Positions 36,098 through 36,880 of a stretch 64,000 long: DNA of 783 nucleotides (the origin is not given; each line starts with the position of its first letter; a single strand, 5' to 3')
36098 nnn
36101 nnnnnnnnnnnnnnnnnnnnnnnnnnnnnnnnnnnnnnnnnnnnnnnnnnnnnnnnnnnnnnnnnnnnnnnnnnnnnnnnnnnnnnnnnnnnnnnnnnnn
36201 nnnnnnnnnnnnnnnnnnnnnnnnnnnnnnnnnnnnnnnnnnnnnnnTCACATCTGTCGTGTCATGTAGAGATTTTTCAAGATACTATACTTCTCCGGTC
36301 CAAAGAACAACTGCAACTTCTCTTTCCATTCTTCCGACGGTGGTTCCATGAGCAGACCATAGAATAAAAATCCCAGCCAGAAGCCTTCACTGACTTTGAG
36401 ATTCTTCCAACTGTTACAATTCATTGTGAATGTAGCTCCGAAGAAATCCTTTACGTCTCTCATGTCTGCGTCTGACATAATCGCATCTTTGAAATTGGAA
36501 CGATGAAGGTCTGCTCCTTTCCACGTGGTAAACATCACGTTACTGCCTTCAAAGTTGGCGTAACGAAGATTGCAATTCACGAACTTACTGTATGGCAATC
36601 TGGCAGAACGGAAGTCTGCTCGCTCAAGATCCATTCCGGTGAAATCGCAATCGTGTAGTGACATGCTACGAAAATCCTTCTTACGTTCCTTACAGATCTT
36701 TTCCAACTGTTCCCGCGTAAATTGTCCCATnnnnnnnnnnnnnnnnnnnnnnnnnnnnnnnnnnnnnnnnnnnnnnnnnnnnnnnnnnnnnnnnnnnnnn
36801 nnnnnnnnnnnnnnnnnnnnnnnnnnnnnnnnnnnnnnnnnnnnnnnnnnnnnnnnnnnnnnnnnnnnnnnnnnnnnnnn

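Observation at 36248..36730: Pentapeptide-repeat (Qnr/MfpA-like DNA-mimic fold) protein encoded within the head-tail structural module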

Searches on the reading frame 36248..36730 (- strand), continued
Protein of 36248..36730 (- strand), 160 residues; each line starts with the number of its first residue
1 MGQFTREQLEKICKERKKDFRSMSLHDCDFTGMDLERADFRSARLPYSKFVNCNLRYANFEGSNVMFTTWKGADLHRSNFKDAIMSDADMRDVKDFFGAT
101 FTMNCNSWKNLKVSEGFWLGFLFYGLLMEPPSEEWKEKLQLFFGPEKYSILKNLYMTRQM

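Call 30: find_related_loci(query=A1, collection=viral_contigs, flank=6000)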
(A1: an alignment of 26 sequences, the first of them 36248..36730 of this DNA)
Query A1 (160 aa) in viral_contigs; peptide patterns used: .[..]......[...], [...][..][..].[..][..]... (x = any residue, [..] = any of these).
30 stretches matched a pattern; 5 encode a relative of the query (tblastn E <= 1e-3); 4 distinct loci.
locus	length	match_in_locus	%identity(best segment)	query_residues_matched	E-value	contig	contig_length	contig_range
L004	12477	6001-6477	57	1-160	1e-58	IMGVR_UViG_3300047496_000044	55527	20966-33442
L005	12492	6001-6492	48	1-160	2e-50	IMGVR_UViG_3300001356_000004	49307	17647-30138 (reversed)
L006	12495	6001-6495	60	1-160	2e-66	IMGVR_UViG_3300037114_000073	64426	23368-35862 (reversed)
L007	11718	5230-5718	43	1-160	6e-44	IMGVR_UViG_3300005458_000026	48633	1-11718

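Call 51: fold_search(model_id=the predicted structure, library=viral)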
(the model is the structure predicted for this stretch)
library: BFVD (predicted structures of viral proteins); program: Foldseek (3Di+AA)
matches with E <= 10: 392; with E <= 0.001: 32
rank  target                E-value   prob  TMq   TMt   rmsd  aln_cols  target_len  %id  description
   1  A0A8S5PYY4            9.7e-07  1.00  0.31  0.29  10.3       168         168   20  Pentapeptide repeat protein [Siphoviridae sp. ctMgg26]
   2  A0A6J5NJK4            1.9e-06  1.00  0.36  0.27   9.2       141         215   18  COG1357 Pentapeptide repeats containing protein [uncultured Caudovirales phage]
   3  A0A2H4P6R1            2.7e-06  1.00  0.31  0.20  11.0       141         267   18  Pentapeptide repeat protein [Pseudomonas phage tabernarius]
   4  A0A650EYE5            3.9e-06  1.00  0.42  0.38   8.0       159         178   19  (no name in the UniProt tables at hand)
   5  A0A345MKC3            5.5e-06  1.00  0.24  0.24  10.8       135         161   22  Repeat five residue protein [Eggerthella phage PMBT5]
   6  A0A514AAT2            5.8e-06  1.00  0.52  0.24   2.7       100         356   25  (no name in the UniProt tables at hand)
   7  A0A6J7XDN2            9.6e-06  1.00  0.45  0.36   4.6        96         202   25  COG1357 Pentapeptide repeats containing protein [uncultured Caudovirales phage]
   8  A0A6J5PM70            1.1e-05  1.00  0.38  0.39   8.3       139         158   21  Pentapeptide repeat [uncultured Caudovirales phage]
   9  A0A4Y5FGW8            1.1e-05  1.00  0.29  0.30  12.1       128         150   16  (no name in the UniProt tables at hand)
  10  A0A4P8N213            1.4e-05  1.00  0.38  0.36   8.4       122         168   24  Pentapeptide [Rheinheimera phage vB_RspM_Barba13A]
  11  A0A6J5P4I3            1.5e-05  1.00  0.29  0.23   7.6       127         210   20  Pentapeptide repeat [uncultured Caudovirales phage]
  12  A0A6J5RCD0            1.6e-05  1.00  0.40  0.49   5.2        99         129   22  Pentapeptide repeat [uncultured Caudovirales phage]
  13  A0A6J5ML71            1.6e-05  1.00  0.40  0.39   5.7       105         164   23  Pentapeptide repeat [uncultured Caudovirales phage]
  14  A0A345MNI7            1.8e-05  1.00  0.30  0.26  10.2       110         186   18  (no name in the UniProt tables at hand)
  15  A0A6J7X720            3.5e-05  1.00  0.34  0.18   6.3        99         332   24  Pentapeptide repeat [uncultured Caudovirales phage]
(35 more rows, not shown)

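Call 76: get_annotated_region(hit=H8, flank=6000)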
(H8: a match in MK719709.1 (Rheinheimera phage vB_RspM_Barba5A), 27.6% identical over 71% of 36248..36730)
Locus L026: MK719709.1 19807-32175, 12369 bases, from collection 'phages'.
description: Rheinheimera phage vB_RspM_Barba5A, complete genome.
organism: Rheinheimera phage vB_RspM_Barba5A (NCBI taxid 2565691)
taxonomy: Viruses; Duplodnaviria; Heunggongvirae; Uroviricota; Caudoviricetes; Barbavirus; Barbavirus barba18A
host: Rheinheimera sp. BAL341; source: -; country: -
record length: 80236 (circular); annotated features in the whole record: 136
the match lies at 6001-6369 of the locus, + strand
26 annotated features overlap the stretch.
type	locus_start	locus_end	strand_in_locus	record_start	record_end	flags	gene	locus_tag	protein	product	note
CDS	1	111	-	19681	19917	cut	-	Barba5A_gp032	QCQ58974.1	hypothetical protein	-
CDS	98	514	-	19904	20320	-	-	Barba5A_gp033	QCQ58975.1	hypothetical protein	-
CDS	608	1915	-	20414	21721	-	-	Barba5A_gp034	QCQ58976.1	hypothetical protein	annotation based on sequence similarity to NCBI AUR93476.2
CDS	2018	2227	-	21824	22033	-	-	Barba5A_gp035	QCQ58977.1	hypothetical protein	-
CDS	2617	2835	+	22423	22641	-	-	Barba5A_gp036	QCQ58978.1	hypothetical protein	annotation based on sequence similarity to NCBI AUR87597.2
CDS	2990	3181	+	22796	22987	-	-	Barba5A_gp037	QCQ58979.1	hypothetical protein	-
CDS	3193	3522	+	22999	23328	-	-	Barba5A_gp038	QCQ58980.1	hypothetical protein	-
CDS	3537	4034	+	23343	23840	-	-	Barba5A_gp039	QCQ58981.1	hypothetical protein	-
CDS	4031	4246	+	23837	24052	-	-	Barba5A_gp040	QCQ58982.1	hypothetical protein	-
CDS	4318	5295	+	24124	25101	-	-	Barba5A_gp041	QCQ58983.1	pentapeptide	annotation based on sequence similarity to NCBI CDB99514.1 and Pfam PF01469.18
CDS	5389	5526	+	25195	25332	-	-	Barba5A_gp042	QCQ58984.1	hypothetical protein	-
CDS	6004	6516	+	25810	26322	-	-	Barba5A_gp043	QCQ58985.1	pentapeptide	annotation based on sequence similarity to NCBI WP_064582647.1 and Pfam PF00805.22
CDS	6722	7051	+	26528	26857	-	-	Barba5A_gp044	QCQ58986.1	hypothetical protein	annotation based on sequence similarity to NCBI ARK07580.2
CDS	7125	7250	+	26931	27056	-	-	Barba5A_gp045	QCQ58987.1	hypothetical protein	-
CDS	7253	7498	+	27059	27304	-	-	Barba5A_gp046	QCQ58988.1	hypothetical protein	-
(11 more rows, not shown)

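Call 80: search_protein_families(library=ncbifam, proteins=[window:36248-36730:-], max_evalue=0.1)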
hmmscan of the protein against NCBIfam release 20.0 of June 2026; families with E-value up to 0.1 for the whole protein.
window:36248-36730:- (160 aa): 18 families
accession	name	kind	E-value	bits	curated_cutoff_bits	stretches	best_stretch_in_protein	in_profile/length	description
NF047416.1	penta_HetL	equivalog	6.3e-10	38.9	260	1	16-92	11-87/218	heterocyst differentiation pentapeptide repeat protein HetL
NF052603.1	penta_Alr5209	equivalog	4.4e-09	36.4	125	1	16-93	11-83/113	Alr5209 family pentapeptide repeat protein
NF012152.0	penta_rpt_QnrC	exception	8.1e-07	29.2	500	1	13-106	31-123/221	QnrC family quinolone resistance pentapeptide repeat protein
NF033086.2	penta_rpt_Qnr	equivalog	1.3e-06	28.3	240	1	12-110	24-122/211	Qnr family pentapeptide repeat protein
NF000421.1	penta_rpt_QnrVC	exception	3.8e-06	27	460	1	13-106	31-123/218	QnrVC family quinolone resistance pentapeptide repeat protein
NF000071.4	penta_rpt_QnrA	exception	5.2e-06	26.4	450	1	13-106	31-123/218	QnrA family quinolone resistance pentapeptide repeat protein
NF011744.0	PRK15197.1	equivalog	6.6e-06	25.5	274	1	25-102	166-242/291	SPI-2 type III secretion system effector PipB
NF000056.3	penta_rpt_QnrS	exception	4.1e-05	23.4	460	1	16-106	34-123/218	QnrS family quinolone resistance pentapeptide repeat protein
NF011743.0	PRK15196.1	equivalog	0.00026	20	354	1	19-90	208-279/350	type III secretion system effector PipB2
NF012151.0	penta_rpt_QnrAS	exception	0.0003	20.9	490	1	17-106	35-123/218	QnrAS family quinolone resistance pentapeptide repeat protein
NF038182.1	penta_rpt_SmQnr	exception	0.0026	17.6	460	0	19-44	166-191/215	SmQnr family pentapeptide repeat protein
NF000139.2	penta_rpt_QnrD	exception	0.0041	17.1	425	1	21-87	21-83/214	QnrD family quinolone resistance pentapeptide repeat protein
NF033900.0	T4SS_IcmE_DotG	equivalog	0.01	13.9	750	1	20-90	288-358/1008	type IVB secretion system protein DotG/IcmE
NF000349.1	mfpA_AE000516.2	equivalog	0.014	15.2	360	1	20-92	79-146/183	pentapeptide repeat protein MfpA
NF033375.2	penta_rpt_QnrE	exception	0.022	14.8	480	1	19-96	29-110/214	QnrE family quinolone resistance pentapeptide repeat protein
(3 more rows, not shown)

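Call 98: search_protein_families(library=padloc, proteins=[window:36248-36730:-], max_evalue=0.01)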
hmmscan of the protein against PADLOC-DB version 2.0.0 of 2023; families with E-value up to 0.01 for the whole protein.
window:36248-36730:- (160 aa): 0 families

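Call 101: find_related_loci(query=A1, collection=genome_contigs, flank=4000)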
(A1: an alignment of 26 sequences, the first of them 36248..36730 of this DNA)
Query A1 (160 aa) in genome_contigs; peptide patterns used: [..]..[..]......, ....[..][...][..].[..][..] (x = any residue, [..] = any of these).
159 stretches matched a pattern; 24 encode a relative of the query (tblastn E <= 1e-3); 24 distinct loci.
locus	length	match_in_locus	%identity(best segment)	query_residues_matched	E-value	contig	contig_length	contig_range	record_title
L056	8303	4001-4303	32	5-101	9e-10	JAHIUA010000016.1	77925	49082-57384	MAG: Proteobacteria bacterium isolate MM_PC_MetaG.mb.230 MM_PC_MetaG.mb.230_k141_156470, whole genome shotgun sequence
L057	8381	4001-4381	31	16-101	2e-9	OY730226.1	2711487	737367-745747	MAG: Dehalococcoidia bacterium isolate c007961a-0c0c-4106-a690-a869d044ef0b genome assembly, chromosome: 1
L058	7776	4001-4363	33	13-94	3e-9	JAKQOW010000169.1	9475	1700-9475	MAG: Acidobacteriota bacterium isolate USMO_maxbin.051 k141_623431, whole genome shotgun sequence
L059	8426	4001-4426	33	2-94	3e-9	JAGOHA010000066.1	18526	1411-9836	MAG: Acidobacteria bacterium isolate Go_SlDig_bin_198 Go_SlDig_8525_length_18526_cov_21.193652, whole genome shotgun seq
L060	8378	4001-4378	27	16-116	3e-9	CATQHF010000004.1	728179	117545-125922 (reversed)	MAG: uncultured Dehalococcoidia bacterium isolate d4f5feb4-fdfc-4e97-8847-3d8bbc0da2e6 genome assembly, contig: contig_4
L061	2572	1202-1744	33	14-115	7e-9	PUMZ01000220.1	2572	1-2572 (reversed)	MAG: Candidatus Brocadiaceae bacterium isolate B1Sed10_209R1 B1-Sed10-C71200, whole genome shotgun sequence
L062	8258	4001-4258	30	17-92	3e-8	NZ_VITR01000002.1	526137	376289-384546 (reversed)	Nitrospirillum amazonense strain BR 11622 Ga0314210_102, whole genome shotgun sequence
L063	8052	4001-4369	30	5-102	2e-8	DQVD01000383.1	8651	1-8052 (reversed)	MAG TPA_asm: Desulfocapsa sulfexigens isolate SZUA-1500 k95_71002, whole genome shotgun sequence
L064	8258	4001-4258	30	17-92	3e-8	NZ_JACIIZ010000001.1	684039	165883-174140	Nitrospirillum iridis strain DSM 22198 Ga0373326_01, whole genome shotgun sequence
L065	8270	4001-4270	35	19-102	5e-8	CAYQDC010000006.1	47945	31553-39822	MAG TPA_asm: uncultured Acetobacter sp. isolate SRP141132_co3_78 genome assembly, contig: NODE_378_length_47945_cov_6.96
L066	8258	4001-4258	29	17-92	5e-8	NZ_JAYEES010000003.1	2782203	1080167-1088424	Nitrospirillum sp. BR 11164 contig_3, whole genome shotgun sequence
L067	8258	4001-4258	29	17-92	5e-8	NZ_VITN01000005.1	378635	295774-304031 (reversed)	Nitrospirillum amazonense strain BR 11880 Ga0314209_105, whole genome shotgun sequence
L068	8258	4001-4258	29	17-92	5e-8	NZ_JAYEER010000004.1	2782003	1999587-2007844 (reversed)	Nitrospirillum sp. BR 11163 contig_4, whole genome shotgun sequence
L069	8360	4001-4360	35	10-102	6e-8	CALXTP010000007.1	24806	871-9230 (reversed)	MAG: uncultured Alphaproteobacteria bacterium isolate E19__bin231 genome assembly, contig: E19__k127_4141856, whole geno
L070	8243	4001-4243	32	2-88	1e-7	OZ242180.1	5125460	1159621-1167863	MAG: Candidatus Latescibacterota bacterium isolate 7123bf0d-be33-4206-a55c-e1281b3fc930 genome assembly, chromosome: 1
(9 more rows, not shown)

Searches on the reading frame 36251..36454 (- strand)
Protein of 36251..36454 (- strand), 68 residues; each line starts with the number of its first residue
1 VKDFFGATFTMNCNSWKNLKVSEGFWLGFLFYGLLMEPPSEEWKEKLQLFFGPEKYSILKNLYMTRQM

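Call 74: search_protein_representatives(alignment_id=A6)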
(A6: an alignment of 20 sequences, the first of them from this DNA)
Query: 20 sequences, 68 profile positions. Proteins with E-value up to 0.001 (for the whole library): 35; up to 1e-10: 10; up to 1e-30: 2. The best 35 are listed.
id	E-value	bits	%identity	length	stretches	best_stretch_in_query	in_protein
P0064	3.5e-34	132.9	-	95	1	1-68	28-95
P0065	2.0e-33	130.5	-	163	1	2-68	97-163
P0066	3.4e-26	107.3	-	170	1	1-68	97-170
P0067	1.6e-24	101.9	-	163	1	2-68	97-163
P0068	1.8e-22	95.3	-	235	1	1-68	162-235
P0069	1.6e-13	66.7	-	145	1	3-68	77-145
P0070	2.0e-12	63.2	-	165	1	3-67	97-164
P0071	2.7e-12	62.8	-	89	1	2-67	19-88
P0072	3.6e-11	59.2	-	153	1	2-66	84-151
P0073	4.0e-11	59.0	-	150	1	3-67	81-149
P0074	3.0e-10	56.2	-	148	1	3-68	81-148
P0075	3.4e-10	56.1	-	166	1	3-67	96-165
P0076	4.2e-10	55.8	-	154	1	3-67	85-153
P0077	1.0e-09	54.5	-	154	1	2-66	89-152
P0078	1.3e-09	54.2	-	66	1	7-68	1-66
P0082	9.0e-08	48.3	-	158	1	2-67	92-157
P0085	9.9e-07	44.9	-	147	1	3-63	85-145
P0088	8.0e-06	42.0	-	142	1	2-66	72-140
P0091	3.1e-05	40.1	-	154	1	2-67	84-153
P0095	1.4e-04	38.1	-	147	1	3-67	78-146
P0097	8.4e-04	35.6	-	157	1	3-67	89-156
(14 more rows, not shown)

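Call 75: search_protein_families(library=pfam, proteins=[P0068, P0069, P0072, P0077, P0082, P0085, P0088, P0091, P0095, P0097], max_evalue=0.01)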
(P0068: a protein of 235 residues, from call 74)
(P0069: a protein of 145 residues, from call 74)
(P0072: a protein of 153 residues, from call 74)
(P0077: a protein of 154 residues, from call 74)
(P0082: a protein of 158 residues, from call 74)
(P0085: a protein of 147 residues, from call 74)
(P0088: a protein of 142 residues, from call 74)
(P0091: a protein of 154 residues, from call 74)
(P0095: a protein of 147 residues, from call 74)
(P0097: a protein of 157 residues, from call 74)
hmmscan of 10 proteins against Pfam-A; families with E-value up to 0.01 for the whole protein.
P0068 (235 aa): 7 families
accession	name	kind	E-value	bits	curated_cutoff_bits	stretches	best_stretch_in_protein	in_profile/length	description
PF00535.33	Glycos_transf_2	-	3.8e-27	95.7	23.3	1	6-119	1-113/168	Glycosyl transferase family 2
PF13641.12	Glyco_tranf_2_3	-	2.2e-15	57.7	27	1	5-152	3-153/230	Glycosyltransferase like family 2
PF00805.28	Pentapeptide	-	1.9e-08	34.2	20.2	2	127-162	1-36/40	Pentapeptide repeats (8 copies)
PF10111.15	Glyco_tranf_2_2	-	8.5e-05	22.6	27.3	1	14-107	11-104/276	Glycosyltransferase like family 2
PF13704.12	Glyco_tranf_2_4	-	0.00016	22.5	27.5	1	17-98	6-86/98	Glycosyl transferase family 2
PF13599.13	Pentapeptide_4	-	0.00019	21.9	38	1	118-157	27-66/78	Pentapeptide repeat region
PF13576.12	Pentapeptide_3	-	0.0015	19.2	27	0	117-142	20-47/48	Pentapeptide repeats (9 copies)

P0069 (145 aa): 4 families
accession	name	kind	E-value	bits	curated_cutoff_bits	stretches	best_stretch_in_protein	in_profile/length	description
PF00805.28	Pentapeptide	-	5e-11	42.4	20.2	2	32-69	1-38/40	Pentapeptide repeats (8 copies)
PF13599.13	Pentapeptide_4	-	1.5e-06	28.6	38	1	14-69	13-68/78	Pentapeptide repeat region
PF13576.12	Pentapeptide_3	-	6.4e-05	23.5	27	1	14-53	6-48/48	Pentapeptide repeats (9 copies)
PF01218.23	Coprogen_oxidas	-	0.0047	16.1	31.8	1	52-103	70-123/295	Coproporphyrinogen III oxidase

P0072 (153 aa): 5 families
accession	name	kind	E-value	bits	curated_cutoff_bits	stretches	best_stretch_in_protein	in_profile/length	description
PF00805.28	Pentapeptide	-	1.1e-14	54.1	20.2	2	20-53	7-40/40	Pentapeptide repeats (8 copies)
PF13599.13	Pentapeptide_4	-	4.8e-08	33.4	38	1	16-81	3-68/78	Pentapeptide repeat region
PF13576.12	Pentapeptide_3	-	5.7e-06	26.9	27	1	25-64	5-47/48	Pentapeptide repeats (9 copies)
PF25296.1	Decapeptide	-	0.00028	21.1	45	1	8-71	9-72/74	Decapeptide repeat region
PF23894.2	LD_SV2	-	0.00044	21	29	1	12-81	23-92/92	SV2A/B/C luminal domain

P0077 (154 aa): 4 families
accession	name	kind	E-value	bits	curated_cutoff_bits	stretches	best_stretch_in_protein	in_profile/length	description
PF00805.28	Pentapeptide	-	2.9e-17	62.3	20.2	2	54-91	1-38/40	Pentapeptide repeats (8 copies)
PF13599.13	Pentapeptide_4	-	9.3e-09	35.7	38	1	26-93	8-75/78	Pentapeptide repeat region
PF13576.12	Pentapeptide_3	-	3.6e-07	30.7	27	1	33-74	3-47/48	Pentapeptide repeats (9 copies)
PF25296.1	Decapeptide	-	4.3e-06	27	45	1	25-88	11-74/74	Decapeptide repeat region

P0082 (158 aa): 4 families
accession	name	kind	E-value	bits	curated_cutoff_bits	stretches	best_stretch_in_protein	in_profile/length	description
PF00805.28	Pentapeptide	-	1.4e-11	44.1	20.2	2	53-87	2-36/40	Pentapeptide repeats (8 copies)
PF13599.13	Pentapeptide_4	-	1.3e-08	35.2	38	1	24-90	3-69/78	Pentapeptide repeat region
PF13576.12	Pentapeptide_3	-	4e-06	27.4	27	1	29-69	1-44/48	Pentapeptide repeats (9 copies)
PF23894.2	LD_SV2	-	0.0014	19.4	29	1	20-86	23-89/92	SV2A/B/C luminal domain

P0085 (147 aa): 3 families
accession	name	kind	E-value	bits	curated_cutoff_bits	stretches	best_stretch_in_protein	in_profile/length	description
PF00805.28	Pentapeptide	-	6.7e-10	38.8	20.2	1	25-61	2-38/40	Pentapeptide repeats (8 copies)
PF13599.13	Pentapeptide_4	-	1.7e-09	38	38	1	26-85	13-72/78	Pentapeptide repeat region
PF13576.12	Pentapeptide_3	-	6.4e-05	23.5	27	1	20-59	6-47/48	Pentapeptide repeats (9 copies)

P0088 (142 aa): 3 families
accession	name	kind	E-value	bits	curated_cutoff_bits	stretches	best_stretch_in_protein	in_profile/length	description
PF00805.28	Pentapeptide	-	1.1e-07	31.7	20.2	1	27-64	1-38/40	Pentapeptide repeats (8 copies)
PF13599.13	Pentapeptide_4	-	9.4e-05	22.8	38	1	25-91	9-73/78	Pentapeptide repeat region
PF23894.2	LD_SV2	-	0.0014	19.3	29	1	23-86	26-88/92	SV2A/B/C luminal domain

P0091 (154 aa): 3 families
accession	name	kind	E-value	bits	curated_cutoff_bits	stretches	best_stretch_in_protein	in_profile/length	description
PF00805.28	Pentapeptide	-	4.4e-16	58.6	20.2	2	39-77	1-39/40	Pentapeptide repeats (8 copies)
PF13576.12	Pentapeptide_3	-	1.1e-08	35.5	27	2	36-79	1-47/48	Pentapeptide repeats (9 copies)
PF13599.13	Pentapeptide_4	-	5.1e-05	23.7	38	1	36-81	3-48/78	Pentapeptide repeat region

P0095 (147 aa): 3 families
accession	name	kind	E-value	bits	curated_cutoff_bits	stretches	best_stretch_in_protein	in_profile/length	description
PF13599.13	Pentapeptide_4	-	1.1e-09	38.7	38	1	25-96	4-73/78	Pentapeptide repeat region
PF00805.28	Pentapeptide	-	1.1e-05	25.4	20.2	0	9-40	8-39/40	Pentapeptide repeats (8 copies)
PF13576.12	Pentapeptide_3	-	1.6e-05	25.5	27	1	29-72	1-47/48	Pentapeptide repeats (9 copies)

P0097 (157 aa): 4 families
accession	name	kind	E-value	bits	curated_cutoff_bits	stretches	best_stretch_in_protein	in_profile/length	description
PF13599.13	Pentapeptide_4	-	1.1e-10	41.9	38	2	39-95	2-58/78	Pentapeptide repeat region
PF00805.28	Pentapeptide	-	3.6e-10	39.6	20.2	1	43-82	1-40/40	Pentapeptide repeats (8 copies)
PF13576.12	Pentapeptide_3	-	5.2e-08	33.4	27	1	25-64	6-48/48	Pentapeptide repeats (9 copies)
PF23894.2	LD_SV2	-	0.0003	21.5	29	1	17-82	24-89/92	SV2A/B/C luminal domain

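Call 97: search_solved_structures(query=A6, max_evalue=10)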
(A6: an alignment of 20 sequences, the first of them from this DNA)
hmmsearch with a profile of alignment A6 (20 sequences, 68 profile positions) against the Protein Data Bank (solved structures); distinct sequences matched with E-value up to 10: 0.
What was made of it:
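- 36251..36424 (-): Family-specific C-terminal domain (residues 103-160): three main helices (plus a short turn at 105-108), a Trp/aromatic-rich helix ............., and the motif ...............; preceded by the invariant D95-FG-T-T-C105 cap. There is no PDB sequence match (call 97).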
